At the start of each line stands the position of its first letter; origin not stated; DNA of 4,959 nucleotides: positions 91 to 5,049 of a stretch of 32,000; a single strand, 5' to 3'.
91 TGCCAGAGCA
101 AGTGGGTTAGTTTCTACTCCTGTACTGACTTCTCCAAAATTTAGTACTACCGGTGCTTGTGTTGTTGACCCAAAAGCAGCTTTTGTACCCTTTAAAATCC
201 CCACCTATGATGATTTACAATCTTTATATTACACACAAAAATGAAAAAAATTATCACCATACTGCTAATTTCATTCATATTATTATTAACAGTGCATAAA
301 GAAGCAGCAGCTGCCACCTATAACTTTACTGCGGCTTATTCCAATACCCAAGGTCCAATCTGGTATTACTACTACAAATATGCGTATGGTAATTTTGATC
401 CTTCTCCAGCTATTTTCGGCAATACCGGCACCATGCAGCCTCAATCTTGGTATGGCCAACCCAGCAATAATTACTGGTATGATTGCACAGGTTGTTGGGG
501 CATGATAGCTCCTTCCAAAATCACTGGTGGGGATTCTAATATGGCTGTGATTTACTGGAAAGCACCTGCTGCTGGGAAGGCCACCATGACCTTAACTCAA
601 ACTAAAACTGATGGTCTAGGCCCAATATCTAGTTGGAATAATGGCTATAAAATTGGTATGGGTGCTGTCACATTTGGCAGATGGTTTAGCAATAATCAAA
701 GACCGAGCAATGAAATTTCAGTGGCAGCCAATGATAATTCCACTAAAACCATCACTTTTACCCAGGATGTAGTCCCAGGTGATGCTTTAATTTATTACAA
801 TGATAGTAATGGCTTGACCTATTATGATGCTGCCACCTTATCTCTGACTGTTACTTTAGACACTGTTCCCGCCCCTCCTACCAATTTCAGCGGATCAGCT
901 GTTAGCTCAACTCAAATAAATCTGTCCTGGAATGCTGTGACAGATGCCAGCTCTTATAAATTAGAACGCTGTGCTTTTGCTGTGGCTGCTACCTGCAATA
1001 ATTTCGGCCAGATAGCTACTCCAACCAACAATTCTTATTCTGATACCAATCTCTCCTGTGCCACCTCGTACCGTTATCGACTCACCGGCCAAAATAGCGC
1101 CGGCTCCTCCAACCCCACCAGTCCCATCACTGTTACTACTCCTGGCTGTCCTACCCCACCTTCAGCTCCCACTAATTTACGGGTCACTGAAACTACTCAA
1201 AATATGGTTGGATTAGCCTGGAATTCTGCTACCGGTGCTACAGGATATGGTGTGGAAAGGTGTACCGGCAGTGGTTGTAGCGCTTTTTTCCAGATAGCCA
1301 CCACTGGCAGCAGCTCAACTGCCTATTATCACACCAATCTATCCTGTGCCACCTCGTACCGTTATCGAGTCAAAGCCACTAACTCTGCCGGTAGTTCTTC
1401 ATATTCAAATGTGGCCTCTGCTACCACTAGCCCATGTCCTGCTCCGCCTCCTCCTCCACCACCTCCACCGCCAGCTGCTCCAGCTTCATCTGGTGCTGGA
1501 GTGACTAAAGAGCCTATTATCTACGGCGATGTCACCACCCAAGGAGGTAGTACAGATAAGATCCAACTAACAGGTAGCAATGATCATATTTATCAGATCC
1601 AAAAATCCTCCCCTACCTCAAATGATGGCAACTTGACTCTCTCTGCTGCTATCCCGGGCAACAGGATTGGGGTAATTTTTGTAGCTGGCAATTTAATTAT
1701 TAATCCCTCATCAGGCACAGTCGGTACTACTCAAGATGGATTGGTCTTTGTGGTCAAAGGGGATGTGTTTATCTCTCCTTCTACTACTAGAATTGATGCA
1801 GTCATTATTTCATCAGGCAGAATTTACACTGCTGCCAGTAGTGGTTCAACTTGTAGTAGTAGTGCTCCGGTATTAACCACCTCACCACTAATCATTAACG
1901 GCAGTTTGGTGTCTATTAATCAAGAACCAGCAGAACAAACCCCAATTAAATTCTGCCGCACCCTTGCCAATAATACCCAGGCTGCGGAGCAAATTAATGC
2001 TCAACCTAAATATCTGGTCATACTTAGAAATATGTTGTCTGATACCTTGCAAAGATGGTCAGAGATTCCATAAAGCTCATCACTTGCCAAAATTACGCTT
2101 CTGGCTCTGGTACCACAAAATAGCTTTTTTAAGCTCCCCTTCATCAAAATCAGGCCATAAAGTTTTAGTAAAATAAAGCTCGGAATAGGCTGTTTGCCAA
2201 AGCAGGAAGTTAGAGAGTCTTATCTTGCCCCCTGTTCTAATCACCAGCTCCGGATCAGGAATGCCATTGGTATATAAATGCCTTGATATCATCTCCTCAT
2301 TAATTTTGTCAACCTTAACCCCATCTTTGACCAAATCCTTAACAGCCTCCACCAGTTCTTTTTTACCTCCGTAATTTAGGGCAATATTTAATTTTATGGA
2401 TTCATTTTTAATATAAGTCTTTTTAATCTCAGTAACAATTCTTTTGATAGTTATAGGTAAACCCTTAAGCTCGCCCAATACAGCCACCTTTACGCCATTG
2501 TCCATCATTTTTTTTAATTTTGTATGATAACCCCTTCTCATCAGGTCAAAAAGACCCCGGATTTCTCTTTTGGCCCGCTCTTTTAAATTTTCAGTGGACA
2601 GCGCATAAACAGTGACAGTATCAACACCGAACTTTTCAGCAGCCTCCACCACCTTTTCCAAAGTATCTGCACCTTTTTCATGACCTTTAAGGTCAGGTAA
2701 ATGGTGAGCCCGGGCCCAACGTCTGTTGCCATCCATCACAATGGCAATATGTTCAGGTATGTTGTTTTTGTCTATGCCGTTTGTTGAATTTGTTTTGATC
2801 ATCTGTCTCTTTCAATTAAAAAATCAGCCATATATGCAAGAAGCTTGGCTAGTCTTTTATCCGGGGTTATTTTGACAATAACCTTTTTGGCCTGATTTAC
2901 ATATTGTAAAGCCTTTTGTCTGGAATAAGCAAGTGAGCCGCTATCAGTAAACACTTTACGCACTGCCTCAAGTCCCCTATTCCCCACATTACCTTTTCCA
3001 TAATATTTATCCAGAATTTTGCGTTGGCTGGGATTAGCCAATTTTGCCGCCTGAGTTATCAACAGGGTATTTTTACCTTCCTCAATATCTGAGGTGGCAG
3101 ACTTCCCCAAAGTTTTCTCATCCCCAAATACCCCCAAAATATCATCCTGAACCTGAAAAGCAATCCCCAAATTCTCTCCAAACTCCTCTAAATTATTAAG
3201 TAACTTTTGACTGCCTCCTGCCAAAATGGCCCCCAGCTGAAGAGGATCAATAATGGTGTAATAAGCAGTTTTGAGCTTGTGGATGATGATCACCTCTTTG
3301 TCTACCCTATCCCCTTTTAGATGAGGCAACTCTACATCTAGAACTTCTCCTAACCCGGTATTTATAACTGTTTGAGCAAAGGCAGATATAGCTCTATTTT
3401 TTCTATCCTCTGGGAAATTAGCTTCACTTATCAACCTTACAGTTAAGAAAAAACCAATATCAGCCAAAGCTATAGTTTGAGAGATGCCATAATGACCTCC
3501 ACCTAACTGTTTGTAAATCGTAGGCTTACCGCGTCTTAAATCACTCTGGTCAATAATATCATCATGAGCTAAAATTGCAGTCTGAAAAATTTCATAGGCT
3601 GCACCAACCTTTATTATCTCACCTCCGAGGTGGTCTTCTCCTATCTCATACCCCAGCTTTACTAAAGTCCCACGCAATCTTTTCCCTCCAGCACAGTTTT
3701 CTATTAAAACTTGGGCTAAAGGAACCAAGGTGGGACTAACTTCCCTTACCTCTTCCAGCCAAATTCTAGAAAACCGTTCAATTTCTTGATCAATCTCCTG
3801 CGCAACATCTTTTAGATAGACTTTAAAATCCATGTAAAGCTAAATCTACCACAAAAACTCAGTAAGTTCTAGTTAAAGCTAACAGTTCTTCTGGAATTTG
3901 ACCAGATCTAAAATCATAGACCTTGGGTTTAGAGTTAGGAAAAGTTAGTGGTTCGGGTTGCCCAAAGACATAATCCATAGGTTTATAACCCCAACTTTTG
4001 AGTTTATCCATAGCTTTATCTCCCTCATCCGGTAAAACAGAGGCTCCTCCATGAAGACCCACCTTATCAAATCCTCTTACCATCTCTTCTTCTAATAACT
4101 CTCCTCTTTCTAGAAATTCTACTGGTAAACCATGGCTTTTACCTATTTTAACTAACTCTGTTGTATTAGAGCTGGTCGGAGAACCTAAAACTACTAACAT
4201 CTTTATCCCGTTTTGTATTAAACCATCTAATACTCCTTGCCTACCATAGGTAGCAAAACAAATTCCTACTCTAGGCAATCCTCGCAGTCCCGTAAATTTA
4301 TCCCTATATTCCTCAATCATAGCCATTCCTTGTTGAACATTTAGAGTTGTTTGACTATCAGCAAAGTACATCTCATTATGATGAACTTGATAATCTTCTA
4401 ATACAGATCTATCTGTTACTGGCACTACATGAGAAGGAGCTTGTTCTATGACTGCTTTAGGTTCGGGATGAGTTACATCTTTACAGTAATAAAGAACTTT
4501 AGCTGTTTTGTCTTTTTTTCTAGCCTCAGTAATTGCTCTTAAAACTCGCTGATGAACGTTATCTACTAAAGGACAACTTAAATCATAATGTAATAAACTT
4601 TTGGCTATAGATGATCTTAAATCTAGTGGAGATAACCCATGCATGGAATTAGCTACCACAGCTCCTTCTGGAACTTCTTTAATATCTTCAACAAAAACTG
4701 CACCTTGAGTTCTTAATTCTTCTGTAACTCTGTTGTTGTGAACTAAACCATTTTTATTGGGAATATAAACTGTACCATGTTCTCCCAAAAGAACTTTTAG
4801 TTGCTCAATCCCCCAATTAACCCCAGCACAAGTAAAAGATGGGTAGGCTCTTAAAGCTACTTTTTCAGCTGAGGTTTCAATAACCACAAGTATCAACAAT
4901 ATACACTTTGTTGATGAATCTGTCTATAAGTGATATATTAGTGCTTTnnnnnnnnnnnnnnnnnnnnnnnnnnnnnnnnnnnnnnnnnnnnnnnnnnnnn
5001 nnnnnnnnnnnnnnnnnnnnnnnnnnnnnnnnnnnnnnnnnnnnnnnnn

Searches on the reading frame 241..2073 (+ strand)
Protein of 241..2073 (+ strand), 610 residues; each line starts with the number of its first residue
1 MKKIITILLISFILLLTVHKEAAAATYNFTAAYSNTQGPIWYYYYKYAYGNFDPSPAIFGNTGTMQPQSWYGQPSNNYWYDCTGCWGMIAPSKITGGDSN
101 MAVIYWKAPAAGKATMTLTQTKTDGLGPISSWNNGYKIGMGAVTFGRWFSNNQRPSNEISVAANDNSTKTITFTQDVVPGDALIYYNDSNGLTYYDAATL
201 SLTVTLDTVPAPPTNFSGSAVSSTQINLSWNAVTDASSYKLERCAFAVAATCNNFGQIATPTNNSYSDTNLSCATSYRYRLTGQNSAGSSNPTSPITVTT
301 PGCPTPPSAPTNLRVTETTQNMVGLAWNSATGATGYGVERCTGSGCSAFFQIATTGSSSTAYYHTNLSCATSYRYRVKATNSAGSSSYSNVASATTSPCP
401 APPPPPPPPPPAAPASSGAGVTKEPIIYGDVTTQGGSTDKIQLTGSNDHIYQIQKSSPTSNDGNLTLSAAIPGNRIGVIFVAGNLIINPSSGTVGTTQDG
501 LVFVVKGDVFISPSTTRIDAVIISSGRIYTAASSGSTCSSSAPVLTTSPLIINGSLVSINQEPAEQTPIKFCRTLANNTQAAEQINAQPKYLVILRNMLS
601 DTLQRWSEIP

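Call 28: search_protein_families(library=pfam, proteins=[window:241-2073:+], max_evalue=0.001)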
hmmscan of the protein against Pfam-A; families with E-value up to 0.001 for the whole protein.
window:241-2073:+ (610 aa): 2 families
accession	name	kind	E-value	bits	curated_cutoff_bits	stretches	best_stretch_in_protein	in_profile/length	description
PF00041.27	fn3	-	7.3e-15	55.4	25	2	308-393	1-82/84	Fibronectin type III domain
PF25059.1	FN3_DSCAM-DSCAML_C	-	1.7e-06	28.7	39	0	356-393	41-78/89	DSCAM/DSCAML C-terminal Fn3-like domain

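Call 64: find_encoding_contigs(protein=window:241-2073:+, flank=10000, max_places=4)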
Protein window:241-2073:+ (610 aa): 2 contigs read that carry it; 2 places shown.
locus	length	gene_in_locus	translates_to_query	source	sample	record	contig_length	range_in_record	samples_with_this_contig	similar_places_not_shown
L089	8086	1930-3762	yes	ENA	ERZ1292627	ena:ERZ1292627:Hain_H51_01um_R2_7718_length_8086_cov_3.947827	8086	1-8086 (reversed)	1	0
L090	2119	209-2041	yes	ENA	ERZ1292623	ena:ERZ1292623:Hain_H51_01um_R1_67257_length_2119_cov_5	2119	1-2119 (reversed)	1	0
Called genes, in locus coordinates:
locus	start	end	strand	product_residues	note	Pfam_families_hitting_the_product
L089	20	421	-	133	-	-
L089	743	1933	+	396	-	-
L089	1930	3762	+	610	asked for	PF00041:fn3 (weak), PF25059:FN3_DSCAM-DSCAML_C (faint), PF00041:fn3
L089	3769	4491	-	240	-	PF01255:Prenyltransf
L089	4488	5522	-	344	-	PF00348:polyprenyl_synt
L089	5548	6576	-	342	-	PF02401:LYTB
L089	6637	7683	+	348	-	PF01070:FMN_dh, PF00478:IMPDH (faint), PF01070:FMN_dh, PF01645:Glu_synthase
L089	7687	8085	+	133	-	?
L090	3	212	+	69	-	?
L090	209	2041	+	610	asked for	PF00041:fn3 (weak), PF25059:FN3_DSCAM-DSCAML_C (faint), PF00041:fn3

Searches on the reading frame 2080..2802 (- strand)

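Call 28: search_protein_families(library=pfam, proteins=[window:2080-2802:-], max_evalue=0.001)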
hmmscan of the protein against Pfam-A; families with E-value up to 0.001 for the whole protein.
window:2080-2802:- (240 aa): 1 family
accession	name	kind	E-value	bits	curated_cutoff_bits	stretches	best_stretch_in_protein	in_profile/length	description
PF01255.24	Prenyltransf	-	1.9e-77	260.2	27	1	22-239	1-219/219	Putative undecaprenyl diphosphate synthase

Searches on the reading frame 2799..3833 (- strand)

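Call 28: search_protein_families(library=pfam, proteins=[window:2799-3833:-], max_evalue=0.001)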
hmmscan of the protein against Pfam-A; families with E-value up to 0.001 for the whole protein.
window:2799-3833:- (344 aa): 1 family
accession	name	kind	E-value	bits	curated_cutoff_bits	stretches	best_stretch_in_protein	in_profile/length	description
PF00348.22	polyprenyl_synt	-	1.5e-58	198.4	27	1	39-283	4-239/251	Polyprenyl synthetase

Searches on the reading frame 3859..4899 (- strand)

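Call 28: search_protein_families(library=pfam, proteins=[window:3859-4899:-], max_evalue=0.001)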
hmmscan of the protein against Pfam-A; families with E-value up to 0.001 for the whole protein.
window:3859-4899:- (346 aa): 1 family
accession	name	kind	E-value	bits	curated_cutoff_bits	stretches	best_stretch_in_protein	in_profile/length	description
PF02401.23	LYTB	-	4.5e-39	134.8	24.5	1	22-288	8-254/267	LytB protein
